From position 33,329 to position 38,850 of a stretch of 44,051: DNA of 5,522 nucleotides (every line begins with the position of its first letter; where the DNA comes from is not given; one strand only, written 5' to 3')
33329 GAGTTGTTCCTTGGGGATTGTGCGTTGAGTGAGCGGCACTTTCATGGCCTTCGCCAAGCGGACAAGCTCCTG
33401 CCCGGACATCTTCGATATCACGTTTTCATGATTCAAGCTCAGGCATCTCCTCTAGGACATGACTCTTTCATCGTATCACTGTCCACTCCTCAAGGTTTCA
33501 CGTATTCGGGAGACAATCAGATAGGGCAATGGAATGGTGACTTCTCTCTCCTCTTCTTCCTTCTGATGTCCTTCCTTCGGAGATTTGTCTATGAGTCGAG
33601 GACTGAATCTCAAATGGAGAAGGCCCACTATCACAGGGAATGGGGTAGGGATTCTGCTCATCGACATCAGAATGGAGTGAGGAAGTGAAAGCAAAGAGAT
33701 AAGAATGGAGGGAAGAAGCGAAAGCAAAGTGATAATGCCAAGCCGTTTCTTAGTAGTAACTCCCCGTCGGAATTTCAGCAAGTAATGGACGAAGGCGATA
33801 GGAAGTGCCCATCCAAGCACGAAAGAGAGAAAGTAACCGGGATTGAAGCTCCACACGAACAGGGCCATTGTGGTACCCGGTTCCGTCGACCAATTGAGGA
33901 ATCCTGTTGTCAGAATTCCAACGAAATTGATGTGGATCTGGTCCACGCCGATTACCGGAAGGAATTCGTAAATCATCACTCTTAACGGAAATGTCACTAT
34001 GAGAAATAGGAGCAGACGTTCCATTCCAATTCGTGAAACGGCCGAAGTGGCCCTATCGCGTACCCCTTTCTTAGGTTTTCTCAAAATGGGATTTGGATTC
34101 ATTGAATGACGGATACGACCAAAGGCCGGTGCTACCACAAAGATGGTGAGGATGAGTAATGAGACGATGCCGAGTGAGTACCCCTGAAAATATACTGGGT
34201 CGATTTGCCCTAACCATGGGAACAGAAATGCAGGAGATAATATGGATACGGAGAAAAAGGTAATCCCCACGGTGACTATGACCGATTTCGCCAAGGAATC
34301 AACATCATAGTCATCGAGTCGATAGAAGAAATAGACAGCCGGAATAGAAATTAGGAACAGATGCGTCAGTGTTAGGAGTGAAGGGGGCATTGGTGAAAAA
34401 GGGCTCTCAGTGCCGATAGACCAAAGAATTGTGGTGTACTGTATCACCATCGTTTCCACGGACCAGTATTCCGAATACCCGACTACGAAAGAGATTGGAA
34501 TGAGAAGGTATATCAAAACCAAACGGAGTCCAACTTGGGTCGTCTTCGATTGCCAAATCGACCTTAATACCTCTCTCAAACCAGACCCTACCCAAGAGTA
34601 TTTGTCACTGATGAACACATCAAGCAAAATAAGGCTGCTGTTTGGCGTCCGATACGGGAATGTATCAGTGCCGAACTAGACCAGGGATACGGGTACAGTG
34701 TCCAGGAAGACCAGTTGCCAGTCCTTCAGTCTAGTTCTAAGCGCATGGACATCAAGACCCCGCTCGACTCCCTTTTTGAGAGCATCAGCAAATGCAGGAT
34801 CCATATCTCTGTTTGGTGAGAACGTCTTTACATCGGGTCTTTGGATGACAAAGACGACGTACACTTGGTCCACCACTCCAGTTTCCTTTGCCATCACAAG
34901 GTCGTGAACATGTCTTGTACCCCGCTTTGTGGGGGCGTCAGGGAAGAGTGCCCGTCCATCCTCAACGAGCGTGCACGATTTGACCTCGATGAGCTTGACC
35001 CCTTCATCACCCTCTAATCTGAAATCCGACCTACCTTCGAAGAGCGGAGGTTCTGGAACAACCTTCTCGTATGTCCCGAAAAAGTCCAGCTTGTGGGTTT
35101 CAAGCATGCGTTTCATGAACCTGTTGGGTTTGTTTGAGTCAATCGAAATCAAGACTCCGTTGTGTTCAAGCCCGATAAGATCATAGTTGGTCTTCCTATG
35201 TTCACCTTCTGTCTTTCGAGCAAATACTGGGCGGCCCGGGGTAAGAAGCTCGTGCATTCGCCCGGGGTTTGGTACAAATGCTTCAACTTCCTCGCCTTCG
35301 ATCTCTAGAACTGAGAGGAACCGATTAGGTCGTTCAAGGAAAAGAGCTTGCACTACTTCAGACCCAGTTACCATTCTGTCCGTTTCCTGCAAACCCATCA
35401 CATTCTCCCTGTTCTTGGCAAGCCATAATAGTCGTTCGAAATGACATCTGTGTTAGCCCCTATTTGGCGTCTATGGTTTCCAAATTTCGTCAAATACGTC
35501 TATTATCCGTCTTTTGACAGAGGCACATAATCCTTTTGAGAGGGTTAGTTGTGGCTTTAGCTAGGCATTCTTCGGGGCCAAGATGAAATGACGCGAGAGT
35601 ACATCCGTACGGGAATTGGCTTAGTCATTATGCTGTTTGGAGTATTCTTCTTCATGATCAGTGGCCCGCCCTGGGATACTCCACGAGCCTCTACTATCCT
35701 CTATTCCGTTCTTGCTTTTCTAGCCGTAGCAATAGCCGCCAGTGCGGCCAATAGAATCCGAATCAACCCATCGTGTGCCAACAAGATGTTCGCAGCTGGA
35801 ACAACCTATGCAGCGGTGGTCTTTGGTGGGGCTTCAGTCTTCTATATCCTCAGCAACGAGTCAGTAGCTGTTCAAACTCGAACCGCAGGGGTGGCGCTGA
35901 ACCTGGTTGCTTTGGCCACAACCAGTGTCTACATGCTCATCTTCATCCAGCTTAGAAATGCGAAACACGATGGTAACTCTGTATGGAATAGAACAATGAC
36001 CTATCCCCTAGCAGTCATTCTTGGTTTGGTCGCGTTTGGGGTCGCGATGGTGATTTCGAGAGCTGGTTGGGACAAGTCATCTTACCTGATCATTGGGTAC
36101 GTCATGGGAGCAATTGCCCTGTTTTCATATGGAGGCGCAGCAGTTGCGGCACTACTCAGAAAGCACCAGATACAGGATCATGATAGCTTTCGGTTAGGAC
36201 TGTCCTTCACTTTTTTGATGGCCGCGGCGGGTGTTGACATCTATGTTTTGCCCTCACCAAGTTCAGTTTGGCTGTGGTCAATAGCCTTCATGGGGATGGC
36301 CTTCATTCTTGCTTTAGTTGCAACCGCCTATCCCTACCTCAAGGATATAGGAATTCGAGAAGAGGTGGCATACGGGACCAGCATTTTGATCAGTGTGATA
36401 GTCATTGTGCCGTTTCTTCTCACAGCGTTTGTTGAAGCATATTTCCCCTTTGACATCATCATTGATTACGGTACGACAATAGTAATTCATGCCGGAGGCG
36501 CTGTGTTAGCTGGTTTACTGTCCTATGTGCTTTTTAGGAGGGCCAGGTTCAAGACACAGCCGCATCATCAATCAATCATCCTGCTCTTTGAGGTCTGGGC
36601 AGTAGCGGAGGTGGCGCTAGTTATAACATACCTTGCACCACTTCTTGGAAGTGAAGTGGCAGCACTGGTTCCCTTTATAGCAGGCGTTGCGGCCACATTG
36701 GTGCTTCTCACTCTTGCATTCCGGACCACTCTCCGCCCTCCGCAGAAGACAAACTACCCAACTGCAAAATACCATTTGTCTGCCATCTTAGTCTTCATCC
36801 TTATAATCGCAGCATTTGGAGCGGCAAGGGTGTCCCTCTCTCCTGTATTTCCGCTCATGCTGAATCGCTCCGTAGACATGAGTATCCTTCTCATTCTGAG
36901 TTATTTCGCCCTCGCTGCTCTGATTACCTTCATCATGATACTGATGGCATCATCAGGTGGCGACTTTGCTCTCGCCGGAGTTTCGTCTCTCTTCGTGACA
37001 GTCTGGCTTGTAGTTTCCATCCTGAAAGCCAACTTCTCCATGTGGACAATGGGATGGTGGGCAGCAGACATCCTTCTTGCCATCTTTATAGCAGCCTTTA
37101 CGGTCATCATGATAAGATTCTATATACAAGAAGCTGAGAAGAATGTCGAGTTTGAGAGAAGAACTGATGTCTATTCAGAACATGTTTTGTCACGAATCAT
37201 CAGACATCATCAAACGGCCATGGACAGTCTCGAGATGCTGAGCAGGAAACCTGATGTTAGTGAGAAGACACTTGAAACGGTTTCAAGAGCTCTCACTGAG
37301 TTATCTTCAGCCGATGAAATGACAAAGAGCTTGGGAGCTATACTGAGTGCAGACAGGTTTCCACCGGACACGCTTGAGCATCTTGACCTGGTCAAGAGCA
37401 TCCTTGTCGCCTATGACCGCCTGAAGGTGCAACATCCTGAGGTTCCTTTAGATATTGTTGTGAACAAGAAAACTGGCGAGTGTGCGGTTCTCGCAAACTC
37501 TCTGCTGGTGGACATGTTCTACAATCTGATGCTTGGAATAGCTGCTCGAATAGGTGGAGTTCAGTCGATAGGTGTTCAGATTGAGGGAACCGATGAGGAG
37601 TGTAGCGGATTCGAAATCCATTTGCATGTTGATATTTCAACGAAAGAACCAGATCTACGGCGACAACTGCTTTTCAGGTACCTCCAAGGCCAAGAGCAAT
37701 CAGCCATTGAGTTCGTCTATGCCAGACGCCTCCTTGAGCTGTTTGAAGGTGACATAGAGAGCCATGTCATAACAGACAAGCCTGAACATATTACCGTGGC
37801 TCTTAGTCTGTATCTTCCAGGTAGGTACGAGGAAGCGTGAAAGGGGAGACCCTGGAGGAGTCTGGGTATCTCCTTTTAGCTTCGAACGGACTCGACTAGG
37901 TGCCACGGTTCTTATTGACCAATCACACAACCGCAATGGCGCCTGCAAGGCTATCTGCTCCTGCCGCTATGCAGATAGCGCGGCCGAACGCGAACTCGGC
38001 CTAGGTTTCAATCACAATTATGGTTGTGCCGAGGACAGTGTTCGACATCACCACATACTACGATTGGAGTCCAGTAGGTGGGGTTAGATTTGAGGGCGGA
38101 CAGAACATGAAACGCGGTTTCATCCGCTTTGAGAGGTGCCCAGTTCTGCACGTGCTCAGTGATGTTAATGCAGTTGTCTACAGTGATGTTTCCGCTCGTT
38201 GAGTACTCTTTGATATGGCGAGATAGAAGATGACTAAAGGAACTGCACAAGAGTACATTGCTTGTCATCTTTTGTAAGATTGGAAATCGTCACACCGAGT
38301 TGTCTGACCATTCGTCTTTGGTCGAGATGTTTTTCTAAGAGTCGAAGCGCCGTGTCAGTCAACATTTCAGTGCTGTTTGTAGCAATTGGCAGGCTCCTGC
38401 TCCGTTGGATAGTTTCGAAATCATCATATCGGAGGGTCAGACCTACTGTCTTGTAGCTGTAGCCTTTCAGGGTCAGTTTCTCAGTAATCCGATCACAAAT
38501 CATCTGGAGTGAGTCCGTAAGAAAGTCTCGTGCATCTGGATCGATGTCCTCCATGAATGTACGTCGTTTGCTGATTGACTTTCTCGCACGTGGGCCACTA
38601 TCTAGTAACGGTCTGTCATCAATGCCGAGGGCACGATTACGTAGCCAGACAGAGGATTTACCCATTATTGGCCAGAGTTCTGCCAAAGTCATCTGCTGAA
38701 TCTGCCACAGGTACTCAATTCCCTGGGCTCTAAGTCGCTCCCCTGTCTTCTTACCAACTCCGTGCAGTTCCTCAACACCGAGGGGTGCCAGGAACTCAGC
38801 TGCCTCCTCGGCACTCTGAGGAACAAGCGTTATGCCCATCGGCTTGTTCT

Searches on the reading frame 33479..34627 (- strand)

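Call 11: search_protein_families(library=pfam, proteins=[window:33479-34627:-])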
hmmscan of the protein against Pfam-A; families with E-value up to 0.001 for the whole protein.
window:33479-34627:- (383 aa): 1 family
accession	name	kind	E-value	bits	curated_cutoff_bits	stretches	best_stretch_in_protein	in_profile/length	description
PF22571.1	LiaI-LiaF-TM_PspC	-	0.00017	21.8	27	1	13-102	15-100/142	PspC transmembrane region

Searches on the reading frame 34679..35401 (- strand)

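Call 11: search_protein_families(library=pfam, proteins=[window:34679-35401:-])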
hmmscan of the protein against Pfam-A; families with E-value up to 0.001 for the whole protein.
window:34679-35401:- (241 aa): 2 families
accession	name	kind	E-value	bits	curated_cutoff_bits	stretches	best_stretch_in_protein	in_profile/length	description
PF03749.19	SfsA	-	1.3e-36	125.9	22.8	1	92-226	3-135/138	Sugar fermentation stimulation protein RE domain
PF17746.7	SfsA_N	-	2.3e-20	72.9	25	1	22-87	1-63/63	SfsA N-terminal OB domain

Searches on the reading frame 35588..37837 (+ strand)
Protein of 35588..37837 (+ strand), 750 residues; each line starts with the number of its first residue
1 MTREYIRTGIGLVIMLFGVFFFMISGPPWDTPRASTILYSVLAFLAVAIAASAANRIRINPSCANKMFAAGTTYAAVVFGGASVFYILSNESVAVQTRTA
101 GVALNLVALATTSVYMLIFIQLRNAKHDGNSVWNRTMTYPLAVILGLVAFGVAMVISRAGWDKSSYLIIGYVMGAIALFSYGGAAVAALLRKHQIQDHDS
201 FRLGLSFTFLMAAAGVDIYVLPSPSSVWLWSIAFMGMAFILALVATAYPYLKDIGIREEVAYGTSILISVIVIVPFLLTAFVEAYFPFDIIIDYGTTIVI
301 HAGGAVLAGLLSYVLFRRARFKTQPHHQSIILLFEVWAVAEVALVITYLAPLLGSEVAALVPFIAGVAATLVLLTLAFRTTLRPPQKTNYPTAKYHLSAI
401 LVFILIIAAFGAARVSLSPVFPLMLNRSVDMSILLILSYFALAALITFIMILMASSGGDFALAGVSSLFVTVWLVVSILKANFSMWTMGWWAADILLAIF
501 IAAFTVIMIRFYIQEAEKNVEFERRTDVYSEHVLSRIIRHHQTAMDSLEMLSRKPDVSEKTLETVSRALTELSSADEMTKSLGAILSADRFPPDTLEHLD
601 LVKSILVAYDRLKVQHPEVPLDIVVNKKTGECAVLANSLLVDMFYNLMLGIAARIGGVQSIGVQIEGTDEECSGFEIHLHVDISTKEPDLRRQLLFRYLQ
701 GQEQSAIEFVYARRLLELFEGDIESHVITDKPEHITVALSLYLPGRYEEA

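Call 11: search_protein_families(library=pfam, proteins=[window:35588-37837:+])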
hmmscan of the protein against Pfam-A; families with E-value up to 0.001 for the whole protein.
window:35588-37837:+ (750 aa): 0 families

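Call 17: find_encoding_contigs(protein=window:35588-37837:+, max_places=10, flank=6000)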
Protein window:35588-37837:+ (750 aa): no gene with exactly this product is on record in the collection.

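Call 27: find_homologous_proteins(query=window:35588-37837:+, region=430-750, max_evalue=1e-40)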
Query window:35588-37837:+, residues 430-750 (321 aa): 3 proteins with E <= 1e-40 among 7166 candidates. Only proteins of 412 to 1313 residues were searched: fused or split forms outside these lengths cannot appear, so this answer is no evidence that the protein stands alone or is whole; lengths 'longer' or 'shorter' looks for them.
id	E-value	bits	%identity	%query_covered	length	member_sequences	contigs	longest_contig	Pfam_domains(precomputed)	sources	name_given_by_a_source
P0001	1.3e-202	690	100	100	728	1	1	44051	-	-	-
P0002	4.7e-147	507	71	100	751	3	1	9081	-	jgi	jgi:hypothetical protein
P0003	5.1e-138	478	67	98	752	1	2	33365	-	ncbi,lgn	-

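Call 31: find_encoding_contigs(protein=P0002, flank=8000)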
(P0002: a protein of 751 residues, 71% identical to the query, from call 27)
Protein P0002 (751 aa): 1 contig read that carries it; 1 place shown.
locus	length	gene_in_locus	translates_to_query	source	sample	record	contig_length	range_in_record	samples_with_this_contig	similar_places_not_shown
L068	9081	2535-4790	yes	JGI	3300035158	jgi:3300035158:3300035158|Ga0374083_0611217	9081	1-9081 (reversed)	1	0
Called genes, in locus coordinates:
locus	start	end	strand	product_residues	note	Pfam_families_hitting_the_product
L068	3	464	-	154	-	?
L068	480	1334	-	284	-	-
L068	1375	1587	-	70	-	-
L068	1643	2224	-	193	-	PF17746:SfsA_N, PF03749:SfsA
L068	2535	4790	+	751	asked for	-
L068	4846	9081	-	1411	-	PF13360:PQQ_2, PF13570:Beta-prop_ACSF4, PF13570:Beta-prop_ACSF4, PF13360:PQQ_2, PF13570:Beta-prop_ACSF4, PF13517:FG-GAP_3 (weak), PF13570:Beta-prop_ACSF4, PF00041:fn3, +5 more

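Call 33: list_cluster_members(proteins=[P0001, P0002, P0003, P0004, P0005, P0006])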
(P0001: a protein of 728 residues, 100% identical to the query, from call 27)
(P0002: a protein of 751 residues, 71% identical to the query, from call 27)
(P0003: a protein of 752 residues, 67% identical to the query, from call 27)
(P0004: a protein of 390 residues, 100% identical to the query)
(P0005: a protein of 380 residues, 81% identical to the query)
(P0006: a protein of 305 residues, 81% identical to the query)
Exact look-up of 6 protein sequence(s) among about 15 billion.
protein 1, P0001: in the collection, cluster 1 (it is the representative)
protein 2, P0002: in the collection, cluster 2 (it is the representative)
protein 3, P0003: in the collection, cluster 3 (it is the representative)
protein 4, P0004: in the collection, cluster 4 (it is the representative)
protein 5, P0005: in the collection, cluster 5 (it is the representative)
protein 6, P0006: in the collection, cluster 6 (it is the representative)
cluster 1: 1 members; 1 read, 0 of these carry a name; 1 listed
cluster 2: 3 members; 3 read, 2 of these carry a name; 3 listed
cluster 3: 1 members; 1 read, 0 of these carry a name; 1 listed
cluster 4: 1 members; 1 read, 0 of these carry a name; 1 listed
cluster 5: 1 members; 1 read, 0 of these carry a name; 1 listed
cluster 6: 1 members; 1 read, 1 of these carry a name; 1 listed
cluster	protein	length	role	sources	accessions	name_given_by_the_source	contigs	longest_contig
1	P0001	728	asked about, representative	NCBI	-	-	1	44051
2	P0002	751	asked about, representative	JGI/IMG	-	hypothetical protein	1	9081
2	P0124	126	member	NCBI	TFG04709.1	hypothetical protein EU538_12060, partial [Candidatus Thorarchaeota archaeon]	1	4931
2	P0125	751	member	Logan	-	-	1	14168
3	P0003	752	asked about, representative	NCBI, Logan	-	-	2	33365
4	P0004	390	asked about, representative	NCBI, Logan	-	-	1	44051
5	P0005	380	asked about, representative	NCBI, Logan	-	-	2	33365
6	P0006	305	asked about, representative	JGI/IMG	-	nucleotidyltransferase/DNA polymerase involved in DNA repair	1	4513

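Call 35: find_encoding_contigs(protein=P0125, flank=10000)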
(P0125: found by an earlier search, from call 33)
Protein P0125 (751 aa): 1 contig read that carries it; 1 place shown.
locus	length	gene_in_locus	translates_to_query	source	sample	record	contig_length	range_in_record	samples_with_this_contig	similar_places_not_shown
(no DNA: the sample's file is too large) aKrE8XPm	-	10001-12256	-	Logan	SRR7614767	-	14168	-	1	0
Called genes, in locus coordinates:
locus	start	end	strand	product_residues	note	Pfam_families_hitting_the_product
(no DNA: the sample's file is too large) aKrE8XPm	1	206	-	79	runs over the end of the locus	PF01206:TusA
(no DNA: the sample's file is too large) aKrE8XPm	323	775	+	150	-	PF17379:DUF5400 (weak)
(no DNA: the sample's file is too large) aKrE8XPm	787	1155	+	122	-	PF02635:DsrE, PF13686:DrsE_2 (faint)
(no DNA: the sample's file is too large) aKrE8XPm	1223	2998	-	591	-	PF00989:PAS, PF08448:PAS_4, PF13188:PAS_8, PF13426:PAS_9, PF02518:HATPase_c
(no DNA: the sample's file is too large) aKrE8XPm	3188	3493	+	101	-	PF01047:MarR (weak), PF01978:TrmB (weak), PF12840:HTH_20, PF24034:DUF7343 (weak), PF25212:HVO_A0114 (weak), PF01022:HTH_5, PF12802:MarR_2 (weak), PF13412:HTH_24, +2 more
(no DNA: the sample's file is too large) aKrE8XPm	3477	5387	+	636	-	PF00122:E1-E2_ATPase, PF00702:Hydrolase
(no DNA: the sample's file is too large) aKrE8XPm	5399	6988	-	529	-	-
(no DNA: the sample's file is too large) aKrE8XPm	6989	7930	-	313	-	PF00005:ABC_tran, PF13304:AAA_21 (faint)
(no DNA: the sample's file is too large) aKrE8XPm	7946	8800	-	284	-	-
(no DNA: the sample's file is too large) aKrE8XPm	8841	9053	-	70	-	-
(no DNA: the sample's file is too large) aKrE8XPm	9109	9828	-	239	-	PF17746:SfsA_N, PF03749:SfsA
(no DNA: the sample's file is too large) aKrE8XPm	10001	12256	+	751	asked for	-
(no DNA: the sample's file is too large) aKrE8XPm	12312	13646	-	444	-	?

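Call 36: find_encoding_contigs(protein=P0124, flank=8000)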
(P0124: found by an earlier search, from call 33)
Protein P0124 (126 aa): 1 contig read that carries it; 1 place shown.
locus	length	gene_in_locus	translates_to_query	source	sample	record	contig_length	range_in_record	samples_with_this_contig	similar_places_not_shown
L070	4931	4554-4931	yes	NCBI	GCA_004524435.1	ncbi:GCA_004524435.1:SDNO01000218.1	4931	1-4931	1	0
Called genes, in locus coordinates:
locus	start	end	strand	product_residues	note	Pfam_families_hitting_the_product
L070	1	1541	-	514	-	?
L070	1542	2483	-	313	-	PF00005:ABC_tran, PF13304:AAA_21 (faint)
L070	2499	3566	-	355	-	-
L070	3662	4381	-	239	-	PF17746:SfsA_N, PF03749:SfsA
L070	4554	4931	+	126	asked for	?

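Call 38: find_encoding_contigs(protein=P0003, flank=8000)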
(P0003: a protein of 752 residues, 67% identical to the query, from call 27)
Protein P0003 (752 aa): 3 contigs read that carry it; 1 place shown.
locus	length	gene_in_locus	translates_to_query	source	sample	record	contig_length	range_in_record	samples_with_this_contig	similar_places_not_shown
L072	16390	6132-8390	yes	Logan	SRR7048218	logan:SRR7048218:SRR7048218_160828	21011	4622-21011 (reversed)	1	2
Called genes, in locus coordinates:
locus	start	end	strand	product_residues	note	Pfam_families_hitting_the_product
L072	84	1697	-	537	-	PF00989:PAS, PF13188:PAS_8, PF08448:PAS_4, PF13426:PAS_9, PF02518:HATPase_c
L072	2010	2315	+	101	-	PF01978:TrmB (weak), PF12840:HTH_20 (weak), PF01022:HTH_5, PF13412:HTH_24 (weak)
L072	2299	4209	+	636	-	PF00122:E1-E2_ATPase, PF00702:Hydrolase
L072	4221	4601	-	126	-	-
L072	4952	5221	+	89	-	-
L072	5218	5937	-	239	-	PF17746:SfsA_N, PF03749:SfsA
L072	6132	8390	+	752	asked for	-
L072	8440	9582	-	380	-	PF00817:IMS, PF11798:IMS_HHH, PF11799:IMS_C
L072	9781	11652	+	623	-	PF00989:PAS (weak), PF08448:PAS_4 (weak), PF13188:PAS_8 (faint), PF13426:PAS_9 (faint), PF00512:HisKA (faint), PF02518:HATPase_c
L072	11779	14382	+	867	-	PF00989:PAS, PF08448:PAS_4, PF13426:PAS_9, PF00989:PAS, PF08448:PAS_4, PF13426:PAS_9, PF08447:PAS_3, PF02518:HATPase_c, +7 more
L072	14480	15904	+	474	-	PF13347:MFS_2, PF07690:MFS_1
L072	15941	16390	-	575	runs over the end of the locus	PF02776:TPP_enzyme_N, PF00205:TPP_enzyme_M, PF02775:TPP_enzyme_C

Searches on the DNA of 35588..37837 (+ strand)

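Call 48: search_rna_families(sources=[L068, L071, L069], threshold=gathering)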
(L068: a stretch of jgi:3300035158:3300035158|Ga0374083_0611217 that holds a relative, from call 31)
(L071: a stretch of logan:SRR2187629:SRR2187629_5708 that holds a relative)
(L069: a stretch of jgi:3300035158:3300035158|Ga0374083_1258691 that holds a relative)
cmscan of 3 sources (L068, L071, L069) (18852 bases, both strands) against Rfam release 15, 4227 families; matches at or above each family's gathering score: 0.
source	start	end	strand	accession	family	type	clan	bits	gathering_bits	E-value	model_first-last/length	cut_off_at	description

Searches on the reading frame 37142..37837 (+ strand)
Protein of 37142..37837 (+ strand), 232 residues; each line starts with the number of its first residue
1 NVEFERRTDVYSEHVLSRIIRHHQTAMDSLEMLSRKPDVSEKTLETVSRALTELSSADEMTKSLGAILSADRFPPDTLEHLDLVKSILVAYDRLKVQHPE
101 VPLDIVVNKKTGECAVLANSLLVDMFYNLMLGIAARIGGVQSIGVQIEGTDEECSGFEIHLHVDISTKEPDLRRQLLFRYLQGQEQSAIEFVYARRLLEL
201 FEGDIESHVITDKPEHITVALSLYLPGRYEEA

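Call 18: find_related_loci(query=window:37142-37837:+, collection=metagenome_contigs, flank=5000)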
Query window:37142-37837:+ (232 aa) in metagenome_contigs; peptide patterns used: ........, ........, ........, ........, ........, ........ (x = any residue, [..] = any of these).
165 stretches matched a pattern, but none encodes a relative of the query by tblastn (E <= 1e-3).

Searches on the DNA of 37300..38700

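Call 5: search_rna_families(source=window, start=37300, end=38700, threshold=evalue, max_evalue=10, show_alignments=3)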
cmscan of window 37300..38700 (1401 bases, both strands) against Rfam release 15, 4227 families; matches with E-value up to 10: 3.
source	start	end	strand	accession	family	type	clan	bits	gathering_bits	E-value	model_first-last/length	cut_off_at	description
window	37589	37608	+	RF01307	sR55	Gene; snRNA; snoRNA; CD-box;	-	17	35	0.43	1-65/65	no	Small nucleolar RNA sR55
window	38629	38665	-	RF01101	TLS-PK6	Cis-reg;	-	16.9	44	2.8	1-40/40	no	Pseudoknot of tRNA-like structure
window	37452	37527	+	RF04045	mir-2147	Gene; miRNA;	-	15.9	80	7.8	1-85/85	no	mir-2147 microRNA precursor family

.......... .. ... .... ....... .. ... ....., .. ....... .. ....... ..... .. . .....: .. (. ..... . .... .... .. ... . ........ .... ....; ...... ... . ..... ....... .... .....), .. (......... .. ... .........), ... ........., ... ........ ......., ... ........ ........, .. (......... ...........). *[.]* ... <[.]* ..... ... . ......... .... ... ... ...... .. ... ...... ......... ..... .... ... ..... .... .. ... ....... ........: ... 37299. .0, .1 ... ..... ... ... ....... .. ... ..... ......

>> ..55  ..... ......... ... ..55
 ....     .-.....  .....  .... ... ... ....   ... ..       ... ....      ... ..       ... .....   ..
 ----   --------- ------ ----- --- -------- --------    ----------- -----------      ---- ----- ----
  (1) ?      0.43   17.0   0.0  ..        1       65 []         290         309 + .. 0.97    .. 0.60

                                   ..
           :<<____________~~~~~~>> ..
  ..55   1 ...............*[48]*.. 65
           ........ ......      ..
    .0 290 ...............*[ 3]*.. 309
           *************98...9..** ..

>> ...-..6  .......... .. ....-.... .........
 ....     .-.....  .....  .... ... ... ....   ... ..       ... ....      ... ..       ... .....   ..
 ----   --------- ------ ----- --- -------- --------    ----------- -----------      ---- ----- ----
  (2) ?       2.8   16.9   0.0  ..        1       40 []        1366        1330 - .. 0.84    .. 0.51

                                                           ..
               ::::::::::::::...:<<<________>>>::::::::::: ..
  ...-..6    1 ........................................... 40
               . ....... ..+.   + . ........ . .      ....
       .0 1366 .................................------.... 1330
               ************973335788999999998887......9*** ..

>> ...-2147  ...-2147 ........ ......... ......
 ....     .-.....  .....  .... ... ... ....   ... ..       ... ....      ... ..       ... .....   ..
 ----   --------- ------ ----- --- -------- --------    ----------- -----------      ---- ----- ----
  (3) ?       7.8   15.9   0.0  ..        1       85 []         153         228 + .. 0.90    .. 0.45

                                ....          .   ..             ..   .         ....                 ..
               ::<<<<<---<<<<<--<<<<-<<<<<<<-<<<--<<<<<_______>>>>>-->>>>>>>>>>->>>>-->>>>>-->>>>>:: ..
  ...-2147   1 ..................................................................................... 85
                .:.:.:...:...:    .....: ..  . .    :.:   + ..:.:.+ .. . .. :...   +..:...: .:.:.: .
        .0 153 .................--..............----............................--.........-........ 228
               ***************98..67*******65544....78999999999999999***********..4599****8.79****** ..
